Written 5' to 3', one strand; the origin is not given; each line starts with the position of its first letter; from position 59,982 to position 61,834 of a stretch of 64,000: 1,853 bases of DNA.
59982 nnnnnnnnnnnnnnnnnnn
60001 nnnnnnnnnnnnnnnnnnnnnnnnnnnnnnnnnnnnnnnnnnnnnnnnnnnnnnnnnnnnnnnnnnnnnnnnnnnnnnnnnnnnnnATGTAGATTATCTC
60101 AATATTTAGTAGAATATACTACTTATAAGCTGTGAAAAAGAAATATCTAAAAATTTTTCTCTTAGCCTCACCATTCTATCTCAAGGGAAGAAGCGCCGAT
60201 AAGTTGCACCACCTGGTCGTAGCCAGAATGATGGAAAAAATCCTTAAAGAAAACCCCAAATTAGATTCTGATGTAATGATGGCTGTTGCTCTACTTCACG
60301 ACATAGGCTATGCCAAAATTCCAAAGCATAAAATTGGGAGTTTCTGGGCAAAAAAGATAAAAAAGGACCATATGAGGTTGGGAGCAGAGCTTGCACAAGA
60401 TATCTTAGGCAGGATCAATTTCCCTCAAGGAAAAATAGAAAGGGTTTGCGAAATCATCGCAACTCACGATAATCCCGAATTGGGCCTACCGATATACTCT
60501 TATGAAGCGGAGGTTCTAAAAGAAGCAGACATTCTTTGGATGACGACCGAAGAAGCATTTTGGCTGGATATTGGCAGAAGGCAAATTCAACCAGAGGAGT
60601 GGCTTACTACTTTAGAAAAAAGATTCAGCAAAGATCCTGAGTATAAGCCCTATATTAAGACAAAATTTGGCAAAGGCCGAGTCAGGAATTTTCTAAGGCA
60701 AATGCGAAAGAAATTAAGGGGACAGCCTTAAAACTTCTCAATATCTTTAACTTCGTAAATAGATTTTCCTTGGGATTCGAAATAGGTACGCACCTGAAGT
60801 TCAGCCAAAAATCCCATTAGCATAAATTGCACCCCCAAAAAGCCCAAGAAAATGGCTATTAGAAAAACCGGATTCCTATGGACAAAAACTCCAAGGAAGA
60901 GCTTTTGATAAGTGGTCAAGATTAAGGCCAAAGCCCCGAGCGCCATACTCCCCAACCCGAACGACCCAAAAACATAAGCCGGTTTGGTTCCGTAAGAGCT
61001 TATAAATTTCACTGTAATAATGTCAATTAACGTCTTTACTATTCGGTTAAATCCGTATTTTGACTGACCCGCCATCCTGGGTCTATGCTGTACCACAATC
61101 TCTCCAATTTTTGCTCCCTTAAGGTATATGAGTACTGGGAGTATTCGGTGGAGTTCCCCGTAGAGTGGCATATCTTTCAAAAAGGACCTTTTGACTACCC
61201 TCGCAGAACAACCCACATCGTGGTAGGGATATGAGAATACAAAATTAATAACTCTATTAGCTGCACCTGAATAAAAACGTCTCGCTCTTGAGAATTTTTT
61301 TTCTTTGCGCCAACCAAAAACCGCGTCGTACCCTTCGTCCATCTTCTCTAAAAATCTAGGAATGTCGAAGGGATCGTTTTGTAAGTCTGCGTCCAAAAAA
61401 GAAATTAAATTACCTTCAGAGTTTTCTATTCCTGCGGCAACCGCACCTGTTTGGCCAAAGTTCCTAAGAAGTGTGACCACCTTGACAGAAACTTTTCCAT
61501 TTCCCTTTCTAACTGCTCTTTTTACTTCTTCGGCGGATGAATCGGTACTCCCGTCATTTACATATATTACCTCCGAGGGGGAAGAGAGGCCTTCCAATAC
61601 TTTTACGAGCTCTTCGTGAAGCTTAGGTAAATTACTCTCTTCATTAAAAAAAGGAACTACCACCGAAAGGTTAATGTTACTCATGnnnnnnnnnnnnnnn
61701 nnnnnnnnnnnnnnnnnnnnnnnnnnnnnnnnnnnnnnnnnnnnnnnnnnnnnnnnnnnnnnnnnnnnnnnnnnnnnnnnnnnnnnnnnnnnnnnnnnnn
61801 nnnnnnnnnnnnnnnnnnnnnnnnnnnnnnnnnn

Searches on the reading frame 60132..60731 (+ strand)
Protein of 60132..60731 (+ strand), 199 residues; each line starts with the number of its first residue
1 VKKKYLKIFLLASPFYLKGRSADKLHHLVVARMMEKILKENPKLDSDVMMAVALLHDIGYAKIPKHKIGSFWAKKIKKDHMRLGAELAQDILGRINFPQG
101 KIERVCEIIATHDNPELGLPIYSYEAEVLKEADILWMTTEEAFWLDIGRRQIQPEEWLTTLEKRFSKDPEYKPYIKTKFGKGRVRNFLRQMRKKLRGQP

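Call 10: search_protein_families(library=pfam, proteins=[window:60132-60731:+], max_evalue=0.001)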
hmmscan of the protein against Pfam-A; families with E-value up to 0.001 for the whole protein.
window:60132-60731:+ (199 aa): 1 family
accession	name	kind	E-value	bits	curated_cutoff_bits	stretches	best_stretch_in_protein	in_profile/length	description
PF01966.28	HD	-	4.4e-12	46.7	22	1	26-135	4-113/116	HD domain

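Call 50: search_protein_families(library=ncbifam, proteins=[window:60132-60731:+], max_evalue=0.00001)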
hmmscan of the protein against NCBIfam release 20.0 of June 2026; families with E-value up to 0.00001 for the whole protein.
window:60132-60731:+ (199 aa): 1 family
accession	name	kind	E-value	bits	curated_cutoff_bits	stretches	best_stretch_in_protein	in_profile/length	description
TIGR00277.1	HDIG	domain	1.7e-10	40.6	27.6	1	26-91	8-68/84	HDIG domain-containing metalloprotein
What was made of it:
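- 60132..60731 (+): HD/HDIG-domain phosphohydrolase inserted between the ArnC-like GT2 and copy 2. It is the only other plus-strand gene and is specific to this lineage. Pfam HD (call 10); NCBIfam HDIG (call 50).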

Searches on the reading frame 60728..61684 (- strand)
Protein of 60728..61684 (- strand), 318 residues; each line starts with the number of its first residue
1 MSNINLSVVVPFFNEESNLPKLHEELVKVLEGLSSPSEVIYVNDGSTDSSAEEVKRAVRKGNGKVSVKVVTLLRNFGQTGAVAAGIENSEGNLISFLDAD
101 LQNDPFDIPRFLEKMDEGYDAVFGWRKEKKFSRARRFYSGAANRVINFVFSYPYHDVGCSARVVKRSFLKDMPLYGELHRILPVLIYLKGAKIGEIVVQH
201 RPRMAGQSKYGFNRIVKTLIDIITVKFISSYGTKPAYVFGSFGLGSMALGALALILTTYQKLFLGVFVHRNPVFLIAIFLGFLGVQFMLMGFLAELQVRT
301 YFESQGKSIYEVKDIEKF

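Call 10: search_protein_families(library=pfam, proteins=[window:60728-61684:-], max_evalue=0.001)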
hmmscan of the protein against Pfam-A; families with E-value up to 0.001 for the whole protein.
window:60728-61684:- (318 aa): 3 families
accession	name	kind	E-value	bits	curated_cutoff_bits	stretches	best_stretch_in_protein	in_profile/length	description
PF00535.33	Glycos_transf_2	-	3.8e-26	92.5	23.3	1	7-170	1-165/168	Glycosyl transferase family 2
PF10111.15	Glyco_tranf_2_2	-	1.1e-07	32.1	27.3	1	7-101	1-92/276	Glycosyltransferase like family 2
PF13641.12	Glyco_tranf_2_3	-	7.9e-06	26.5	27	1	6-122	3-119/230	Glycosyltransferase like family 2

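Call 48: search_solved_structures(query=window:60728-61684:-, max_evalue=0.00001)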
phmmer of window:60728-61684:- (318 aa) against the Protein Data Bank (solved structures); distinct sequences matched with E-value up to 0.00001: 7.
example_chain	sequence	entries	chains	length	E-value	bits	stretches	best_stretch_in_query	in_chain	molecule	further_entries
9bhc_C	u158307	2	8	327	2.8e-43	151.7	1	6-313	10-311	Undecaprenyl-phosphate 4-deoxy-4-formamido-L-arabinose transferase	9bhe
9hwj_A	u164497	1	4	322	3.2e-43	151.5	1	6-314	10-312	Undecaprenyl-phosphate 4-deoxy-4-formamido-L-arabinose transferase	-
8vxh_A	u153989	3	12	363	4.1e-43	151.2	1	6-313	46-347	Undecaprenyl-phosphate 4-deoxy-4-formamido-L-arabinose transferase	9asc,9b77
5eke_A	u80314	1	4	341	1.2e-30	110.3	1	3-315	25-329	Uncharacterized glycosyltransferase sll0501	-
5ekp_C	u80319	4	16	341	2.1e-30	109.5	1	3-315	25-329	Uncharacterized glycosyltransferase sll0501 | Glycosyltransferase sll0501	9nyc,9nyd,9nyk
9nye_A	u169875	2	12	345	2.2e-30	109.4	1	3-315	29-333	Glycosyltransferase sll0501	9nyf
5mlz_A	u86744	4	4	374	7.2e-13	51.9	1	3-129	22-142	Dolichol monophosphate mannose synthase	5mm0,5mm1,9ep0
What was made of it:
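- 60728..61684 (-): ArnC/GtrB-like GT2 with two C-terminal membrane helices (polyprenyl-phosphate sugar synthase). It is the conserved upstream partner of copy 2. Full-length match to ArnC structures 9BHC/8VXH (152 bits) and GtrB 5EKP (110 bits) (call 48).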

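Call 50: search_protein_families(library=ncbifam, proteins=[window:60728-61684:-], max_evalue=0.00001)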
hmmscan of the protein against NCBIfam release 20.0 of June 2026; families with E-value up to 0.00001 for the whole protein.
window:60728-61684:- (318 aa): 13 families
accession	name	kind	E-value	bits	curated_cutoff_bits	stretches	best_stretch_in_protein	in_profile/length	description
NF007986.1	PRK10714.1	equivalog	1e-49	169.3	529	1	5-313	7-309/316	undecaprenyl-phosphate 4-deoxy-4-formamido-L-arabinose transferase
NF047588.1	GlcsyltransPgfSStrep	equivalog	5.5e-37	127.6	500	1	5-314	2-304/308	glycosyltransferase PgfS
TIGR04182.1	glyco_TIGR04182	equivalog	1.5e-14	54.1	325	1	6-301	2-286/293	S-layer glycoprotein N-glycosyltransferase AglJ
TIGR03937.1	PgaC_IcaA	equivalog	2.6e-10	39.8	422.3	1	5-103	46-138/407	poly-beta-1,6-N-acetyl-D-glucosamine synthase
NF007482.0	PRK10073.1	equivalog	3.1e-10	39.6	423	1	4-105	6-100/334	glycosyltransferase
NF041875.1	EPS_EpsD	equivalog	5.3e-09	35.9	370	1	6-118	1-107/325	exopolysaccharide biosynthesis glycosyltransferase EpsD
TIGR04283.1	glyco_like_mftF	equivalog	9.2e-09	35.2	182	1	6-175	1-154/221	TIGR04283 family arsenosugar biosynthesis glycosyltransferase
NF038302.1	EPS_HpsE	equivalog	6.3e-08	31.9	300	1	4-101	1-97/307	hormogonium polysaccharide biosynthesis glycosyltransferase HpsE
TIGR03965.1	mycofact_glyco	equivalog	6.5e-08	31.9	280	1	6-104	76-168/467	mycofactocin biosynthesis glycosyltransferase MftF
NF050050.1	ProtGlycPglI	equivalog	1.5e-06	27.8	500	1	5-125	3-118/306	GalNAc(5)-diNAcBac-PP-undecaprenol beta-1,3-glucosyltransferase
NF010496.0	PRK13915.1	equivalog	2e-06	27.1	262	1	5-103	32-129/307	glucosyl-3-phosphoglycerate synthase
NF058614.1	PPMAGASynPpgS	equivalog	2.3e-06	27.2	370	1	8-130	4-117/226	polyprenyl-phospho-N-acetylgalactosaminyl synthase PpgS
NF047683.1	TeichurnBiosyTuaG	equivalog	4.8e-06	26.4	400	1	5-117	7-113/252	teichuronic acid biosynthesis protein TuaG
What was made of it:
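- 60728..61684 (-): NCBIfam: ArnC 169 bits, PgfS 128 bits, both below cutoff (call 50).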
